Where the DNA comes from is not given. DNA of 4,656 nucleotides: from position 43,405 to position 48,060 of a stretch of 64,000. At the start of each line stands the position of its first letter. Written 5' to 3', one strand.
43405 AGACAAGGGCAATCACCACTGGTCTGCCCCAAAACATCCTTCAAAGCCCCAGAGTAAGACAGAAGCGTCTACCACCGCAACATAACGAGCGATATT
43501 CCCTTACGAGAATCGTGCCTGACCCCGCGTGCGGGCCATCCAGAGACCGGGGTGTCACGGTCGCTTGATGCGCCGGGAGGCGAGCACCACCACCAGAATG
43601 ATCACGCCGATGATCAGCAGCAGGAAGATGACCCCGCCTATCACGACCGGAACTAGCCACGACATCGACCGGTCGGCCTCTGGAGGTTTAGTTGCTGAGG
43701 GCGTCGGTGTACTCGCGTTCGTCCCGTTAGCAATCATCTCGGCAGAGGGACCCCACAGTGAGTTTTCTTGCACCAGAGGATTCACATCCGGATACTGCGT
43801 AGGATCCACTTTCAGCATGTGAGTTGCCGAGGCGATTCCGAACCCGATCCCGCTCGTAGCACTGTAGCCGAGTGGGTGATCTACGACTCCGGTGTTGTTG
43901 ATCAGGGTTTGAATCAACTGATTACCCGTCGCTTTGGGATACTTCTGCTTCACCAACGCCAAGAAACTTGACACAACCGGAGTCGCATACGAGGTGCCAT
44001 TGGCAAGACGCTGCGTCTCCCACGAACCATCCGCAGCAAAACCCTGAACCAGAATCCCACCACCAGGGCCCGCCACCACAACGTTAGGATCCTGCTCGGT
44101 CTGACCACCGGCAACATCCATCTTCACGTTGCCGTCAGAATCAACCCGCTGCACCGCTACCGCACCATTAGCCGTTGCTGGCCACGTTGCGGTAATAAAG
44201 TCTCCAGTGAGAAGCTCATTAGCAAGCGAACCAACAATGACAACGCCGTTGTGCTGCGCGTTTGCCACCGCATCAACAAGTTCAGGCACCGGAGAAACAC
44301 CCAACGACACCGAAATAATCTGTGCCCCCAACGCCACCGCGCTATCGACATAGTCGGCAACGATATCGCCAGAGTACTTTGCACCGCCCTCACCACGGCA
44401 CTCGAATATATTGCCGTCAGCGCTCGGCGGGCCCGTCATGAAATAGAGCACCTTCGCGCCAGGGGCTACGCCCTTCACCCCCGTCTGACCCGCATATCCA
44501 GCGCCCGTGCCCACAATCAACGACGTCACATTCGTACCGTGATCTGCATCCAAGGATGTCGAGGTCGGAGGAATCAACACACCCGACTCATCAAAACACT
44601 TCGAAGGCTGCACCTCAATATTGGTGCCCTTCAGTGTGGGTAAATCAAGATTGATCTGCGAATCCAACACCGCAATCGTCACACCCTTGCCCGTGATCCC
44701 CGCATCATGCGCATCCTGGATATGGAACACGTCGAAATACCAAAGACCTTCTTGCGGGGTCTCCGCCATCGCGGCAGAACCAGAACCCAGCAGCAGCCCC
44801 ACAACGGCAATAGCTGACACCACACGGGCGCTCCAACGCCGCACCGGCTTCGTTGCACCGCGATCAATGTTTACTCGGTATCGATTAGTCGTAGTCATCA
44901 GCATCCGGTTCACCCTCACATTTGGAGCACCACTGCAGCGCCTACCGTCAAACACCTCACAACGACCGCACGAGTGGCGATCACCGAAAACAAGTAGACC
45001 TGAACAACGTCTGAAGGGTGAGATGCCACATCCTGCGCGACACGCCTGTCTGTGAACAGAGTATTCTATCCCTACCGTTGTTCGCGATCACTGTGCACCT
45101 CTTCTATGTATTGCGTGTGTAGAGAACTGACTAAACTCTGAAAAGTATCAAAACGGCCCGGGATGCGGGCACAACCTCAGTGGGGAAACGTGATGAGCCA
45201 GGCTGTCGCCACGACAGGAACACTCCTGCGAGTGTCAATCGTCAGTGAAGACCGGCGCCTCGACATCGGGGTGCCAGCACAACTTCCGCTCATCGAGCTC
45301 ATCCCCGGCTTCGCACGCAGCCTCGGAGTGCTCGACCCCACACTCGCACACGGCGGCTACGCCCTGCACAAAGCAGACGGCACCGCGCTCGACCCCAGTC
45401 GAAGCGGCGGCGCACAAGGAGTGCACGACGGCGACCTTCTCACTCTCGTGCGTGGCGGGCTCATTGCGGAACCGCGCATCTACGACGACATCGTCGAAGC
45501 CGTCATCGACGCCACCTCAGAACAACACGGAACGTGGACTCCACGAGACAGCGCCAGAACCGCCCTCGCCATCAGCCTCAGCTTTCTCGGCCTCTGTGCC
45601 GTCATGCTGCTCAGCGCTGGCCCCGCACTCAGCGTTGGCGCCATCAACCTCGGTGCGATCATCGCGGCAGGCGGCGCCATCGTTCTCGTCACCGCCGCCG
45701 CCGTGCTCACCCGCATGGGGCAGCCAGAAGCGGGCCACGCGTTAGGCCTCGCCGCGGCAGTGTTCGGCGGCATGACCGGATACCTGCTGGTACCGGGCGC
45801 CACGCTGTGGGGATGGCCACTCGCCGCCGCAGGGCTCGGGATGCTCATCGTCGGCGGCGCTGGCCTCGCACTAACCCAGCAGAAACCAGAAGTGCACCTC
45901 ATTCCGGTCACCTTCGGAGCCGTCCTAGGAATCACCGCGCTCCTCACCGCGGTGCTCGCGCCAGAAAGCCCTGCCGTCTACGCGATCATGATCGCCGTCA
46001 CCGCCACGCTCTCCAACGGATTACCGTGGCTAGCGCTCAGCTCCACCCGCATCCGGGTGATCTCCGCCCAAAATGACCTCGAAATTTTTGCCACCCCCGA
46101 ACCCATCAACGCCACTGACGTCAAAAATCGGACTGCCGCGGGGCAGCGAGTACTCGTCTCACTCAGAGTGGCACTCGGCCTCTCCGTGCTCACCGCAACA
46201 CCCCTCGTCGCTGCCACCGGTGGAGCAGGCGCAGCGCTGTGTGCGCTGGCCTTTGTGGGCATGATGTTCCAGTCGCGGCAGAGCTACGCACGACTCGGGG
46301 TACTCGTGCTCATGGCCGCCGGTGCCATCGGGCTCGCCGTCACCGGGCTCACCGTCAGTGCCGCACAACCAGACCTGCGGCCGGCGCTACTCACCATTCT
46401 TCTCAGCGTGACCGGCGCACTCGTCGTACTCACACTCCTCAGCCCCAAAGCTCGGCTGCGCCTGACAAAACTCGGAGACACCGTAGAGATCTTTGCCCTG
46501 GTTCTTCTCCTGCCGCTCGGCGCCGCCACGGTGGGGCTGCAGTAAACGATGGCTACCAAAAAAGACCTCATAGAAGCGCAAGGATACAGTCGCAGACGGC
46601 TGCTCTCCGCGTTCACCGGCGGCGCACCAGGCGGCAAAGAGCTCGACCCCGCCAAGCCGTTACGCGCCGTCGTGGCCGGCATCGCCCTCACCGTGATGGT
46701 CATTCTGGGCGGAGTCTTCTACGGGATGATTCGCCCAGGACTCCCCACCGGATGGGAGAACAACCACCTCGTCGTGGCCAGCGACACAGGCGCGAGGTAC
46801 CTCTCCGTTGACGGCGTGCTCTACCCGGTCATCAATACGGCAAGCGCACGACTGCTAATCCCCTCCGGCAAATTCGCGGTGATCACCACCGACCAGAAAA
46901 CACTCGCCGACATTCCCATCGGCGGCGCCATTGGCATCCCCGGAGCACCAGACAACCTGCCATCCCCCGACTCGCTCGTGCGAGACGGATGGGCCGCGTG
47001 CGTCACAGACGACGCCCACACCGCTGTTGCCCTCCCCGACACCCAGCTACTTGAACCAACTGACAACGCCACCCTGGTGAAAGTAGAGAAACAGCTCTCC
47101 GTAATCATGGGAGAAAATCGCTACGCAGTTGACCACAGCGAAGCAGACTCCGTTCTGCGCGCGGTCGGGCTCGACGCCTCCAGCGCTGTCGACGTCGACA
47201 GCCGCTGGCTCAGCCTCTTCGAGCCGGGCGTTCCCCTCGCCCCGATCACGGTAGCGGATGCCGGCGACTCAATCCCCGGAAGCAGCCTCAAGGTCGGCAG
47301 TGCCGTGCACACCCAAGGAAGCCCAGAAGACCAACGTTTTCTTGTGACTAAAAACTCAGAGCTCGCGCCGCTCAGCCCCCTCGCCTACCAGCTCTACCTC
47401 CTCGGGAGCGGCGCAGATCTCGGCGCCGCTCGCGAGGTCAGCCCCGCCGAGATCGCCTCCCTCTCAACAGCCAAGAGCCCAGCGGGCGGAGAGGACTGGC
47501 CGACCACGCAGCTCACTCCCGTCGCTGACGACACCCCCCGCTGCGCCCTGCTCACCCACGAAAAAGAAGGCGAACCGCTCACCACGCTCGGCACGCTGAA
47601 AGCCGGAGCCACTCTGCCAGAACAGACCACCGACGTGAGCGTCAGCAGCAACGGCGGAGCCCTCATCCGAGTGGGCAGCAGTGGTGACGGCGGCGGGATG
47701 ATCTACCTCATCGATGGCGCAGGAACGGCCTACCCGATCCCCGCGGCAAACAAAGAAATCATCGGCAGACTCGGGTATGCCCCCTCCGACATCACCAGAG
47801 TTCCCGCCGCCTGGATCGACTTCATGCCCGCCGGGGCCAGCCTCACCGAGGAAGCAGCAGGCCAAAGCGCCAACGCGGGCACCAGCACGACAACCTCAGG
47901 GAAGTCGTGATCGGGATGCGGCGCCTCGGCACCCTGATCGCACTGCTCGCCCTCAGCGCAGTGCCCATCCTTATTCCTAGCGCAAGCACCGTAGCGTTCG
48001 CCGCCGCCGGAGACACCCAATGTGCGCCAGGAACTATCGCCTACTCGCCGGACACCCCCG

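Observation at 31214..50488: ESX-4-like minimal T7SS with duplicated core parts (2 EccD, 3 S8/mycosin proteases) and FHA genes embedded in the core operon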

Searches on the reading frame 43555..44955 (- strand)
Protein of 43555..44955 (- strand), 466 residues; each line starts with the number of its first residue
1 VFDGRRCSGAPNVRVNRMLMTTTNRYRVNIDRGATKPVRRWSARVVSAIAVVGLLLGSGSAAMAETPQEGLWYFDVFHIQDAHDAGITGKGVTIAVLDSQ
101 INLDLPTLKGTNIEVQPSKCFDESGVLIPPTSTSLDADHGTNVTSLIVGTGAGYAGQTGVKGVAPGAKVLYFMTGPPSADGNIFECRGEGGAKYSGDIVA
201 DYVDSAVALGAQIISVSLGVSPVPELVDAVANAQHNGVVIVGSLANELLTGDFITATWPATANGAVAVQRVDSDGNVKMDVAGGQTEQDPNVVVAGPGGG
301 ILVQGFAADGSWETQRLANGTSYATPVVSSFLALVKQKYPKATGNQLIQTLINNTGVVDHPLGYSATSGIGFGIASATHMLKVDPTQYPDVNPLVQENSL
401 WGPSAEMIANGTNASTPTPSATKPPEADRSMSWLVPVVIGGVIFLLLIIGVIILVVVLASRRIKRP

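Call 4: search_protein_families(library=pfam, proteins=[window:43555-44955:-], max_evalue=0.01)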
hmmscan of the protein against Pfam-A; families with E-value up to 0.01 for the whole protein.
window:43555-44955:- (466 aa): 1 family
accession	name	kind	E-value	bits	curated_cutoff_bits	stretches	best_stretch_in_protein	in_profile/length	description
PF00082.27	Peptidase_S8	-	7.3e-31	108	21.8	1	89-362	1-285/288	Subtilase family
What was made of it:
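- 43555..44955 (-): S8b, a lineage-specific duplicate of S8a. Peptidase_S8 E 7.3e-31 (call 4).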

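Call 6: search_protein_families(library=ncbifam, proteins=[window:43555-44955:-], max_evalue=0.01)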
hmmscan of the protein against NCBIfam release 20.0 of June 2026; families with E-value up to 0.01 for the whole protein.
window:43555-44955:- (466 aa): 6 families
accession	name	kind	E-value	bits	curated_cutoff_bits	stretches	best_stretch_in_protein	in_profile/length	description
TIGR03921.1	T7SS_mycosin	equivalog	3.2e-36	125.2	278.75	1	78-462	2-351/353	type VII secretion-associated serine protease mycosin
TIGR03895.1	protease_PatA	subfamily_domain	8.2e-08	31.4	421.05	1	139-335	1-176/606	PatA/PatG family cyanobactin maturation protease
NF051851.1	AtpSerPepEprS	equivalog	1.5e-07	29.8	1700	2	301-381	286-363/988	autotransporter serine peptidase EprS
NF049966.1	QH_SP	equivalog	5.6e-07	29.1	165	1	195-354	72-210/219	subtilisin-like serine protease QhpE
NF033865.1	fusolisin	equivalog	0.00015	20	999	1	314-356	338-380/1006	fusolisin family autotransporter serine protease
NF040553.1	SGO_0316_fam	subfamily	0.00054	17.7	1400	0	138-247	359-464/1486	SGO_0316/SGO_0317 family LPXTG-anchored serine peptidase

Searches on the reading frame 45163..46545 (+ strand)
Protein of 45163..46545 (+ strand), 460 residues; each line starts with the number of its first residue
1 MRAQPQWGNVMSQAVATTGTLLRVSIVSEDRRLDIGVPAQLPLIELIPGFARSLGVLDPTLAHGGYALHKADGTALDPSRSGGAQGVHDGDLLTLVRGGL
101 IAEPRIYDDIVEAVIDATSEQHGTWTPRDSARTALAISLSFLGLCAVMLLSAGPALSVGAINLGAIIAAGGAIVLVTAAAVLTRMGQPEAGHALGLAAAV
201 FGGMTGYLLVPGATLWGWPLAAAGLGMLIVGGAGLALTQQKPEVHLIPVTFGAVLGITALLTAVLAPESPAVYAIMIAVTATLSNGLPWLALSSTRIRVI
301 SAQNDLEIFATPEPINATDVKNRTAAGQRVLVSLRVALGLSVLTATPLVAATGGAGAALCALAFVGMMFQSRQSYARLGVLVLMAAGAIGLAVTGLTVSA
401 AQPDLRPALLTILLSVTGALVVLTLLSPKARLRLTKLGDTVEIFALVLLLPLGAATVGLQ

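Call 5: search_protein_families(library=pfam, proteins=[window:45163-46545:+], max_evalue=0.01)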
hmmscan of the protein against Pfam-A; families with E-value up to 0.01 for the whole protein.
window:45163-46545:+ (460 aa): 2 families
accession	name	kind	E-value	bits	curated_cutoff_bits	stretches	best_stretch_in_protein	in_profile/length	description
PF19053.6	EccD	-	8.5e-27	94.4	30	1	132-459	3-332/339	EccD-like transmembrane domain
PF08817.16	YukD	-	5.9e-18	65.9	27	1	22-95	2-76/76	WXG100 protein secretion system (Wss), protein YukD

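Call 7: search_protein_families(library=ncbifam, proteins=[window:45163-46545:+], max_evalue=0.01)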
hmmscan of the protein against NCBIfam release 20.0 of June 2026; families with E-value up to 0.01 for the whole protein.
window:45163-46545:+ (460 aa): 1 family
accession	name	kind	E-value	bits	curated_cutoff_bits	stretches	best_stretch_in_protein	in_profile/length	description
TIGR03920.1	T7SS_EccD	equivalog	3.2e-34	118.5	94.95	1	24-458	1-448/455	type VII secretion integral membrane protein EccD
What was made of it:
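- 45193..46545 (+): EccD1, the canonical EccD. TIGR03920 118.5 bits, above cut-off, plus YukD and EccD Pfam domains (calls 5, 7).
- Checked: EccD, 45163/45193-46545(+): TIGR03920 118.5 bits (cut-off 95), plus Pfam YukD and EccD (calls 5, 7).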

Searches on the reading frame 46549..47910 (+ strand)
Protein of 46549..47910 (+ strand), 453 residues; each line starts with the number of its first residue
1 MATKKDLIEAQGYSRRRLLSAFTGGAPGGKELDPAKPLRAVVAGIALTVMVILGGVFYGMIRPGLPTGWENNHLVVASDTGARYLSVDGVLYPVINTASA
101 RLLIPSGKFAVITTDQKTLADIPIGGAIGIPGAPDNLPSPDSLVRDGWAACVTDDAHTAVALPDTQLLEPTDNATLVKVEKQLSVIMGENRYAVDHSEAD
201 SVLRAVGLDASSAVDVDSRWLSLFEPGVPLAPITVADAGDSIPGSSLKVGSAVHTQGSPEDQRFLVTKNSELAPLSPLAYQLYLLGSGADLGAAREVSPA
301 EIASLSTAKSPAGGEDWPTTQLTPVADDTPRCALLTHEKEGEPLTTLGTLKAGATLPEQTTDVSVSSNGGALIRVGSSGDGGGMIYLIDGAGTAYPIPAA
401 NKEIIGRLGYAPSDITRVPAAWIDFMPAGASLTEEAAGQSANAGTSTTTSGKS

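Call 5: search_protein_families(library=pfam, proteins=[window:46549-47910:+], max_evalue=0.01)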
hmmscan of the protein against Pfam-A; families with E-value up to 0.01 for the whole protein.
window:46549-47910:+ (453 aa): 1 family
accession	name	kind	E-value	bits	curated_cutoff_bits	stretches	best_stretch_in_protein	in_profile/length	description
PF05108.18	T7SS_ESX1_EccB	-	4.3e-59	200.9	27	1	3-439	4-467/474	Type VII secretion system ESX-1, transport TM domain B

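Call 7: search_protein_families(library=ncbifam, proteins=[window:46549-47910:+], max_evalue=0.01)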
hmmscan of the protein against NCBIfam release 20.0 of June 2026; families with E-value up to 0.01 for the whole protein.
window:46549-47910:+ (453 aa): 1 family
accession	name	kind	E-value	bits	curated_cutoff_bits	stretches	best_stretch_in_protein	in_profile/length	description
TIGR03919.1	T7SS_EccB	equivalog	6e-52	177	154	1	4-432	2-456/457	type VII secretion protein EccB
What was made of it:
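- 46549..47910 (+): EccB. PF05108 E 4.3e-59 (calls 5, 7).
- Checked: EccB, 46549-47910(+): TIGR03919 177 bits (cut-off 154) (call 7).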
